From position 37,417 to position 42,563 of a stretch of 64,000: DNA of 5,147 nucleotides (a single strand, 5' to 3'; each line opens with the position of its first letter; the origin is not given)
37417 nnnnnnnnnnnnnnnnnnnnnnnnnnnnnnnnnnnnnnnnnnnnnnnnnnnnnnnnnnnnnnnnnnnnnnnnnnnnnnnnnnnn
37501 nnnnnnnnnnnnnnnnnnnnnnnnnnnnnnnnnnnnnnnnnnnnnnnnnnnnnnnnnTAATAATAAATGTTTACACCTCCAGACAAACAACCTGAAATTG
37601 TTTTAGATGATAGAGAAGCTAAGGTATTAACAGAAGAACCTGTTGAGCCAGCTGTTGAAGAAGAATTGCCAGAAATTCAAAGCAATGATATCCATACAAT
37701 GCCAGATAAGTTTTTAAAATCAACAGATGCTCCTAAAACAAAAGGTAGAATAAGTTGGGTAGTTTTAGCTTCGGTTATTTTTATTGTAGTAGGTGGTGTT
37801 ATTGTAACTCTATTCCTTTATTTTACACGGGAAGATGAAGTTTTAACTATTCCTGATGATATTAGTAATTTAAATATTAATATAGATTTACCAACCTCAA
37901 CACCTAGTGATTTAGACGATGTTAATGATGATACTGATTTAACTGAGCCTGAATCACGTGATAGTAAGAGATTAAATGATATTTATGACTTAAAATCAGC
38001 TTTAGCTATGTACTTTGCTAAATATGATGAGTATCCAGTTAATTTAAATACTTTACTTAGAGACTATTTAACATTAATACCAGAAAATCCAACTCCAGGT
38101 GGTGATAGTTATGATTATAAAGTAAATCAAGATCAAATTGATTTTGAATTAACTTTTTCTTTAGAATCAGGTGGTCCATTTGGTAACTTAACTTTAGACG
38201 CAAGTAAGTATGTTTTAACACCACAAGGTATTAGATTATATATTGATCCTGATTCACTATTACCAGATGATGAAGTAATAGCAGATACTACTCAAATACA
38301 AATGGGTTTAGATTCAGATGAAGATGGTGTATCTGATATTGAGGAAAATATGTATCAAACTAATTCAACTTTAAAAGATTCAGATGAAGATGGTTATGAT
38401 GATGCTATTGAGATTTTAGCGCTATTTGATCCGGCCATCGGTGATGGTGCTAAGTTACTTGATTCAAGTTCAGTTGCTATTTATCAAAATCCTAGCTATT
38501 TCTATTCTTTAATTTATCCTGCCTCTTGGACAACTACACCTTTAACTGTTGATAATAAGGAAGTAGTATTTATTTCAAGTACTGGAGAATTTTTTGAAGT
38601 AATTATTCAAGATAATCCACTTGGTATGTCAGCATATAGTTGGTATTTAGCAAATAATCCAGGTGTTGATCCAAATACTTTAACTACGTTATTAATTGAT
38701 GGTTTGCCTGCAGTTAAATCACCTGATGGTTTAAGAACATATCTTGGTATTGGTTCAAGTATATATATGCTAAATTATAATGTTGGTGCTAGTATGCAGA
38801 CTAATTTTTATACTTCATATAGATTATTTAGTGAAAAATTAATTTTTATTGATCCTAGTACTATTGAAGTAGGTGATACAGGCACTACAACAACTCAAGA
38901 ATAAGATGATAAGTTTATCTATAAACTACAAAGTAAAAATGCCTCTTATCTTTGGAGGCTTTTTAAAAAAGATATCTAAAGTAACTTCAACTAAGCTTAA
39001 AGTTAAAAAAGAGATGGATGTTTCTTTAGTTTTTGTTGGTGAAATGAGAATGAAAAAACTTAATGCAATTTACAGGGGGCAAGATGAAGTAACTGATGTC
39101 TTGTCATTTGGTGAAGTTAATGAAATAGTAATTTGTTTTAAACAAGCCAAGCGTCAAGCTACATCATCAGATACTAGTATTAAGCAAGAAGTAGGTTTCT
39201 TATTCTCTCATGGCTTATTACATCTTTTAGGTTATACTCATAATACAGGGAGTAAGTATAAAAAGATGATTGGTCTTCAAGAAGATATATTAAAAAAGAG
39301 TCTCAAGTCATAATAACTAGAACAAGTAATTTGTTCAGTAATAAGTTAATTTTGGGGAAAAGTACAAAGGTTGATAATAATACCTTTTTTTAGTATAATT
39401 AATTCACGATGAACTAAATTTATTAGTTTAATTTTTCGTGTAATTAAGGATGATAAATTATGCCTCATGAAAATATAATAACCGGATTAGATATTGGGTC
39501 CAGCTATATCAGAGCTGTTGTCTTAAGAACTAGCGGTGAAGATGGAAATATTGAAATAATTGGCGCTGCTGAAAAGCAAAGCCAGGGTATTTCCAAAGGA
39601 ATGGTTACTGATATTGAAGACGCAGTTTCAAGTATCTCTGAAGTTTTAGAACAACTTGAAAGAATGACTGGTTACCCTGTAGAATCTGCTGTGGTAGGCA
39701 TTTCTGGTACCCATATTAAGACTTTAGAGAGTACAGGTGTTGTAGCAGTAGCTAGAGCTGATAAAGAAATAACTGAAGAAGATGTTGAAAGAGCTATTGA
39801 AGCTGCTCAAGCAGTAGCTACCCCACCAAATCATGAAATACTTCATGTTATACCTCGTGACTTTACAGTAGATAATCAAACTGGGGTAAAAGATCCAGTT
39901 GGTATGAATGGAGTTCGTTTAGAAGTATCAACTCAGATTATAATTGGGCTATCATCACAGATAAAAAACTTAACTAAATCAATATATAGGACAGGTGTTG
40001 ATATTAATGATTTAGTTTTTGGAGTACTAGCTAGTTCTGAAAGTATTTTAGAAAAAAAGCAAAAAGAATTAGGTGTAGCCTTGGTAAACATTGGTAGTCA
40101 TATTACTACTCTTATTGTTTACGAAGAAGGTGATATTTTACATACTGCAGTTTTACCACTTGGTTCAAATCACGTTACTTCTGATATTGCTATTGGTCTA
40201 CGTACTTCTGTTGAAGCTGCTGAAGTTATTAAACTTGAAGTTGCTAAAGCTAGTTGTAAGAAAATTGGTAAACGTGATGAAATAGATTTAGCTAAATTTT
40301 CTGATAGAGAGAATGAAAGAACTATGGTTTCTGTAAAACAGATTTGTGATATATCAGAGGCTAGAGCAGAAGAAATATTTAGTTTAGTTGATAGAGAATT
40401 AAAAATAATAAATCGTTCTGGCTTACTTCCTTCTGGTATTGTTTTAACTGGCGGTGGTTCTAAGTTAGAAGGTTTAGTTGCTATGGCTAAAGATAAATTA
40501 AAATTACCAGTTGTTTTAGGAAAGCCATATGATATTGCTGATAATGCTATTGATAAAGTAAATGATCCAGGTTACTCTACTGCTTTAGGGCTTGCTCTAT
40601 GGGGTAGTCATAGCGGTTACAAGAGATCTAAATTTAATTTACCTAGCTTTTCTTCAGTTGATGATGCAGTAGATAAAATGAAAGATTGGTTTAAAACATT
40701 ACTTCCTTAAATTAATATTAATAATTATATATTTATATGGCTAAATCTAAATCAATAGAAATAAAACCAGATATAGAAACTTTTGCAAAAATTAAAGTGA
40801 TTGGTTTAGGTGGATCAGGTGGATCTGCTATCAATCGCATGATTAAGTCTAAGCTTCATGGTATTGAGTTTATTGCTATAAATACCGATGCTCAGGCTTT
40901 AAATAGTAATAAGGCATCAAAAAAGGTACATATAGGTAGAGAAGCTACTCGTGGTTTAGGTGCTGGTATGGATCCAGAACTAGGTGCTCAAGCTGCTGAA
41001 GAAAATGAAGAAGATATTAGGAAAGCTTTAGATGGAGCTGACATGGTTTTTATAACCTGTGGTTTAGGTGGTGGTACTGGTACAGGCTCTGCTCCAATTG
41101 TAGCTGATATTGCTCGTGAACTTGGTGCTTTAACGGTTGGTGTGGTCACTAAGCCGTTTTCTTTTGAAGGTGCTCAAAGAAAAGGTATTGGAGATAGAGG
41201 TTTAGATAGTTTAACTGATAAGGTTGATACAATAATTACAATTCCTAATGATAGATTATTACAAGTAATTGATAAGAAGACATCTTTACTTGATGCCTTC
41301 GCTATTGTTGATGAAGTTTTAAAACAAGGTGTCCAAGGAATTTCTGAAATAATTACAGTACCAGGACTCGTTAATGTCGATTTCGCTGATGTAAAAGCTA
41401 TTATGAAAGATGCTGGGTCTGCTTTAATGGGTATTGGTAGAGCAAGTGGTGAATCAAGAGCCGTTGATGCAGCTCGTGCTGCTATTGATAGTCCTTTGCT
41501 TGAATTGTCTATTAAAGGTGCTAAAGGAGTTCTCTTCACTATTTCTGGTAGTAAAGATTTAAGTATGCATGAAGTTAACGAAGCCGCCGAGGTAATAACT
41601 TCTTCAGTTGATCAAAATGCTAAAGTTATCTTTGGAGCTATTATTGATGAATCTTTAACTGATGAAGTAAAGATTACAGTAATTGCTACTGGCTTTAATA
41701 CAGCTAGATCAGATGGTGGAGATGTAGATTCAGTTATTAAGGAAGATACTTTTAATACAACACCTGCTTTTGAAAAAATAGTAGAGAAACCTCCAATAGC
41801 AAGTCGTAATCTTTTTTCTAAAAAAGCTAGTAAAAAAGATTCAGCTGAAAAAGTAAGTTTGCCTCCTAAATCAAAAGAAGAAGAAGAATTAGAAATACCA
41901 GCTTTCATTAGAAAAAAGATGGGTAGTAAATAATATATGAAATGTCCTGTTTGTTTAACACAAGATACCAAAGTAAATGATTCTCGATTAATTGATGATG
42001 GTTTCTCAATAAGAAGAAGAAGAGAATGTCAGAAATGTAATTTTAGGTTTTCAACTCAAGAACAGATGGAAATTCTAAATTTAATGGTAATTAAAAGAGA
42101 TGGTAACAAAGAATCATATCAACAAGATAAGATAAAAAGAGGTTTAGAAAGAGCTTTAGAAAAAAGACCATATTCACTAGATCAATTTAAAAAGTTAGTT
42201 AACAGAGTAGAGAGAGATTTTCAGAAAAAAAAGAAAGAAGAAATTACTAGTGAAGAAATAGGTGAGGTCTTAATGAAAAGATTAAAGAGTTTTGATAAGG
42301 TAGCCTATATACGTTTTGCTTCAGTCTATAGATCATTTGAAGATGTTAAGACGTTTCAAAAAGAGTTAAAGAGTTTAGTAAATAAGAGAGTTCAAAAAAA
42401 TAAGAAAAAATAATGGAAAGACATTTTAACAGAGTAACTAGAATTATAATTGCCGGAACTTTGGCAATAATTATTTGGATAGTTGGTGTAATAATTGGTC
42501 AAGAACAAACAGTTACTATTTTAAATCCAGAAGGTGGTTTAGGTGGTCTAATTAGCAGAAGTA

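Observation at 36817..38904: Two membrane-anchored proteins with thrombospondin-type-3-like Ca-binding repeats immediately downstream of the giant genes; the same repeat recurs in the 1017-aa protein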

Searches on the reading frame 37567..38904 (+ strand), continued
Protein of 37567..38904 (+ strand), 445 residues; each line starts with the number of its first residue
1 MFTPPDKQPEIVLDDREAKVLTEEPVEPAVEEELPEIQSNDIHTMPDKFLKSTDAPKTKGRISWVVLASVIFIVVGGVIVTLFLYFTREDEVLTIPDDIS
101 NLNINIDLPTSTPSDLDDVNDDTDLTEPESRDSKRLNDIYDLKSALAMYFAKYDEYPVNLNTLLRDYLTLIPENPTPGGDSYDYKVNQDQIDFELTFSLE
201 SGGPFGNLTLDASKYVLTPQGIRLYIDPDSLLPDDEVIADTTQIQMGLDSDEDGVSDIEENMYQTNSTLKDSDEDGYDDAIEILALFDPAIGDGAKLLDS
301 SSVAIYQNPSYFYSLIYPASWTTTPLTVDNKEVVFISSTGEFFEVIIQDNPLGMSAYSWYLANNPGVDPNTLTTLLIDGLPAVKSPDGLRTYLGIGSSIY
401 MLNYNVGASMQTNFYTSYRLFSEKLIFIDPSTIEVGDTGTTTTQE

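Call 29: find_related_loci(query=A2, collection=genome_contigs, flank=10000)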
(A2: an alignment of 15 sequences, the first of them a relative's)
Query A2 (445 aa) in genome_contigs; peptide patterns used: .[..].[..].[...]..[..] (x = any residue, [..] = any of these).
280 stretches matched a pattern; 68 encode a relative of the query (tblastn E <= 1e-3); 68 distinct loci.
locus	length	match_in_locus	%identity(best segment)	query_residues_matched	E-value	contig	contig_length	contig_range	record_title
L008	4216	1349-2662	67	1-444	0e+0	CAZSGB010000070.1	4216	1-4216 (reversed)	MAG TPA_asm: uncultured Gammaproteobacteria bacterium isolate SRP118108_co4_507 genome assembly, contig: NODE_27048_leng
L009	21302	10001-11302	43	1-428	1e-109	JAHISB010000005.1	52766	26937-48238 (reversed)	MAG: Patescibacteria group bacterium isolate MM_PC_MetaG.mb.153 MM_PC_MetaG.mb.153_k141_248637, whole genome shotgun seq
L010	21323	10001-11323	41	1-430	1e-101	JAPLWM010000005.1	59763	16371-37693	MAG: Candidatus Komeilibacteria bacterium isolate LacPavin_0419_WC90_MAG_43_13 LacPavin_0419_WC90_scaffold_1019953, whol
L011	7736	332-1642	39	1-429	9e-99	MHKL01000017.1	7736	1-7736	MAG: Candidatus Komeilibacteria bacterium RIFCSPLOWO2_01_FULL_45_10 rifcsplowo2_01_scaffold_25616, whole genome shotgun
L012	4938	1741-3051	39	1-436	3e-97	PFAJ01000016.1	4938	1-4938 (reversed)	MAG: Candidatus Doudnabacteria bacterium CG10_big_fil_rev_8_21_14_0_10_41_10 CG10_8_21_14_0.10_scaffold_20457_c, whole g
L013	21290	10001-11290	39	1-429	3e-97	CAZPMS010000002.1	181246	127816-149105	MAG TPA_asm: uncultured Gammaproteobacteria bacterium isolate SRP200020_co3_238 genome assembly, contig: NODE_43_length_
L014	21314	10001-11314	40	1-429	6e-88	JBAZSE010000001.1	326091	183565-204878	MAG: Patescibacteria group bacterium isolate SO_2017_GW1_166 NODE_248_length_326091_cov_1.511925_OW334_2017, whole genom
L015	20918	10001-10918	42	128-432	7e-71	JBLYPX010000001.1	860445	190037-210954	MAG: Candidatus Komeilibacteria bacterium isolate KTG4t2parc1 KTG4t2parc1, whole genome shotgun sequence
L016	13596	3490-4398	42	128-430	1e-69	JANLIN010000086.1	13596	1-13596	MAG: Candidatus Komeilibacteria bacterium isolate S40-16 k99_482875, whole genome shotgun sequence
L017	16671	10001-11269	34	31-435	1e-68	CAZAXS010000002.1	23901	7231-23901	MAG TPA_asm: uncultured Gammaproteobacteria bacterium isolate SRP107338_co1_193 genome assembly, contig: NODE_1848_lengt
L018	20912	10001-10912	43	128-429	9e-69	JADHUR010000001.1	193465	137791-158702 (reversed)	MAG: Patescibacteria group bacterium isolate BS150m-G51 BS-150m-C26, whole genome shotgun sequence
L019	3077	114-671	55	246-432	1e-64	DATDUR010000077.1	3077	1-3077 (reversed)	MAG TPA_asm: Patescibacteria group bacterium isolate SMAG_U8063 k141_111303, whole genome shotgun sequence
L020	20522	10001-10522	45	249-422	4e-43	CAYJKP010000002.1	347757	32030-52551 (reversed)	MAG TPA_asm: uncultured Gammaproteobacteria bacterium isolate ERP124720_co1_115 genome assembly, contig: NODE_31_length_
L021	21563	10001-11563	41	28-432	9e-96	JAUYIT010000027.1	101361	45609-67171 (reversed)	MAG: Candidatus Komeilibacteria bacterium isolate C24_metabat.bin.105 C24_k141_74770, whole genome shotgun sequence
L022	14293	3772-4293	43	249-422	1e-41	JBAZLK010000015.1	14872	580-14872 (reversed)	MAG: Patescibacteria group bacterium isolate SO_2017_LW4_167 scaffold_171_c2_LW137-91_2017, whole genome shotgun sequenc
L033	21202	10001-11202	30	244-444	6e-21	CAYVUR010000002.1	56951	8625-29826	MAG TPA_asm: uncultured Gammaproteobacteria bacterium isolate binchicken_co135_29 genome assembly, contig: NODE_1208_len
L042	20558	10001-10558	28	249-428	1e-16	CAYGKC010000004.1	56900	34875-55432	MAG TPA_asm: uncultured Gammaproteobacteria bacterium isolate ERP113451_co4_284 genome assembly, contig: NODE_132_length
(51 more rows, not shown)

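Call 56: search_protein_families(library=pfam, alignment_id=A2, max_evalue=0.1)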
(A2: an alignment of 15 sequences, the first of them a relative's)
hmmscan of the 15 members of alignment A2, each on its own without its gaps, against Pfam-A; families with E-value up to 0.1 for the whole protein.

A. member 1, P0001 (445 aa): 2 families
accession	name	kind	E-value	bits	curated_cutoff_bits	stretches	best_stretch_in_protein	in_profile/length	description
PF18884.5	TSP3_bac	-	0.073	13.4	25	0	249-267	1-19/22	Bacterial TSP3 repeat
PF06624.17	RAMP4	-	0.097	13.1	24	0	55-82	29-56/60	Ribosome associated membrane protein RAMP4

B. families by the number of members that match (of 15 scanned): 16 families
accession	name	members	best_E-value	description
PF18884.5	TSP3_bac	13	7.6e-08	Bacterial TSP3 repeat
PF06624.17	RAMP4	5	0.0059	Ribosome associated membrane protein RAMP4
PF10814.13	CwsA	4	0.00084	Cell wall synthesis protein CwsA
PF01789.22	PsbP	3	0.00092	PsbP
PF17870.6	Insulin_TMD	2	0.0025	Insulin receptor trans-membrane segment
PF08334.16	T2SSG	2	0.015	Type II secretion system (T2SS), protein G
PF18933.6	PsbP_2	1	8.3e-05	PsbP-like protein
PF05887.16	Trypan_PARP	1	0.0037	Procyclic acidic repetitive protein (PARP)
PF22251.1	PFF1_TM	1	0.013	Vacuolar membrane protease, transmembrane domain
PF11239.13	DUF3040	1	0.024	Protein of unknown function (DUF3040)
PF06024.17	Orf78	1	0.026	Orf78 (ac78)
PF13405.12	EF-hand_6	1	0.031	EF-hand domain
PF15134.11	CEP15-like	1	0.047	Centrosomal protein 15-like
PF20615.3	DUF6802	1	0.065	Family of unknown function (DUF6802)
PF20381.4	Rv1476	1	0.074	Membrane protein Rv1476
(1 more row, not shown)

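Call 84: search_protein_families(library=pfam, proteins=[L033:13272-14000:+, L042:12455-13510:+], max_evalue=0.1)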
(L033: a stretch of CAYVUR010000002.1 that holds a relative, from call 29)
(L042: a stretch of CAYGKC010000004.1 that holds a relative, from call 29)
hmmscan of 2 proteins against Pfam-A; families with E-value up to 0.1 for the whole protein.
L033:13272-14000:+ (242 aa): 0 families

L042:12455-13510:+ (351 aa): 3 families
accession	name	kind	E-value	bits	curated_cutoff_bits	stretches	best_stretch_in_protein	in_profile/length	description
PF12216.13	m04gp34like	-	0.032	14.3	25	0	6-46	208-251/267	Immune evasion protein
PF00584.25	SecE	-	0.075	13.4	22.7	0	11-45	8-42/55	SecE/Sec61-gamma subunits of protein translocation complex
PF04530.17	Viral_Beta_CD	-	0.089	13.6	23.4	0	217-254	71-108/123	Viral Beta C/D like family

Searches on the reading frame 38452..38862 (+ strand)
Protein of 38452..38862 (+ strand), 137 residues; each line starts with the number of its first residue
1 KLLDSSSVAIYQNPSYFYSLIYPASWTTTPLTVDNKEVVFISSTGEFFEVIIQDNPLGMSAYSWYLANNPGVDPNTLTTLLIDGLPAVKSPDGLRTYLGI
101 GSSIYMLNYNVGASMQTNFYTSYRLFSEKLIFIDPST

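Call 53: search_protein_representatives(alignment_id=A3)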
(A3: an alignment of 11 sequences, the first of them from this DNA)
Query: 11 sequences, 137 profile positions. Proteins with E-value up to 0.001 (for the whole library): 1534; up to 1e-10: 997; up to 1e-30: 88. The best 150 are listed.
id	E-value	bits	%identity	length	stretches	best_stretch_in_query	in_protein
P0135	1.2e-63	229.3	-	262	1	1-135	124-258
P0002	4.8e-62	224.2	-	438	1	1-136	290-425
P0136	5.7e-61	220.7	-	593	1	1-136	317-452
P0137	1.7e-56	206.1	-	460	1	1-135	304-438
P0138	3.9e-54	198.5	-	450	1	1-134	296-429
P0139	1.4e-47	177.3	-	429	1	1-135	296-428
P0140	8.5e-46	171.5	-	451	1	1-134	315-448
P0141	8.1e-42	158.6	-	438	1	1-133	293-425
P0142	8.6e-41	155.3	-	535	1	2-135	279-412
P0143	2.8e-40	153.7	-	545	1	2-134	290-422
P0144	4.2e-40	153.1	-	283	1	4-133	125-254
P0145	6.6e-39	149.2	-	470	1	4-135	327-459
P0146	8.1e-39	148.9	-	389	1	1-134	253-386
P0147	7.8e-38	145.7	-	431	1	3-131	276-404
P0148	1.0e-37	145.4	-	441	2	1-133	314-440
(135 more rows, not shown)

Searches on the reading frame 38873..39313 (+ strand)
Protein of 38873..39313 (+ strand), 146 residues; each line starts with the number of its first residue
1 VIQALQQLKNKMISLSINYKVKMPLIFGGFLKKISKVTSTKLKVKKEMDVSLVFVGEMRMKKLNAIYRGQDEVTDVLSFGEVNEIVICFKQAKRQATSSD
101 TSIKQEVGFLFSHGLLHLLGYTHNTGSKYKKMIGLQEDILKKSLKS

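Call 3: search_protein_families(library=pfam, proteins=[window:38873-39313:+], max_evalue=0.1)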
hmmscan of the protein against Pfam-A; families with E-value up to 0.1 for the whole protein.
window:38873-39313:+ (146 aa): 1 family
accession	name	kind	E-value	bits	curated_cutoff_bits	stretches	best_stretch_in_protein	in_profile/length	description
PF02130.23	YbeY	-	2.9e-30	105.2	25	1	32-142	12-128/129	Endoribonuclease YbeY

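Call 84: search_protein_families(library=pfam, proteins=[window:38906-39313:+], max_evalue=0.1)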
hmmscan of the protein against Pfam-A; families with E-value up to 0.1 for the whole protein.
window:38906-39313:+ (135 aa): 1 family
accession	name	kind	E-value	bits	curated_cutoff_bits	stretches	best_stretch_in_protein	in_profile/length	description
PF02130.23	YbeY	-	2.4e-30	105.5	25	1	21-131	12-128/129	Endoribonuclease YbeY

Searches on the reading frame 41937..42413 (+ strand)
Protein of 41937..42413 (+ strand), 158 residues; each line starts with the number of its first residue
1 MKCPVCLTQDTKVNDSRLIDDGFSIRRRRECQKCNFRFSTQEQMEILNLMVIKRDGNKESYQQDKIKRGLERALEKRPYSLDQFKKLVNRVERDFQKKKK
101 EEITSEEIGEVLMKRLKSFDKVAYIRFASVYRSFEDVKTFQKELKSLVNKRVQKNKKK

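Call 39: search_protein_families(library=pfam, proteins=[window:41937-42413:+], max_evalue=0.001)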
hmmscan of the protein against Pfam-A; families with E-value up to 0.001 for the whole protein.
window:41937-42413:+ (158 aa): 2 families
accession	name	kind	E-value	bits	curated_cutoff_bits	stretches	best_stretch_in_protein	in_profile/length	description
PF03477.21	ATP-cone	-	7.4e-23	81.3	25.8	1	50-136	2-87/88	ATP cone domain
PF22811.2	Zn_ribbon_NrdR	-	2.7e-18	66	27.2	1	1-42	1-42/42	Transcriptional repressor NrdR-like, N-terminal domain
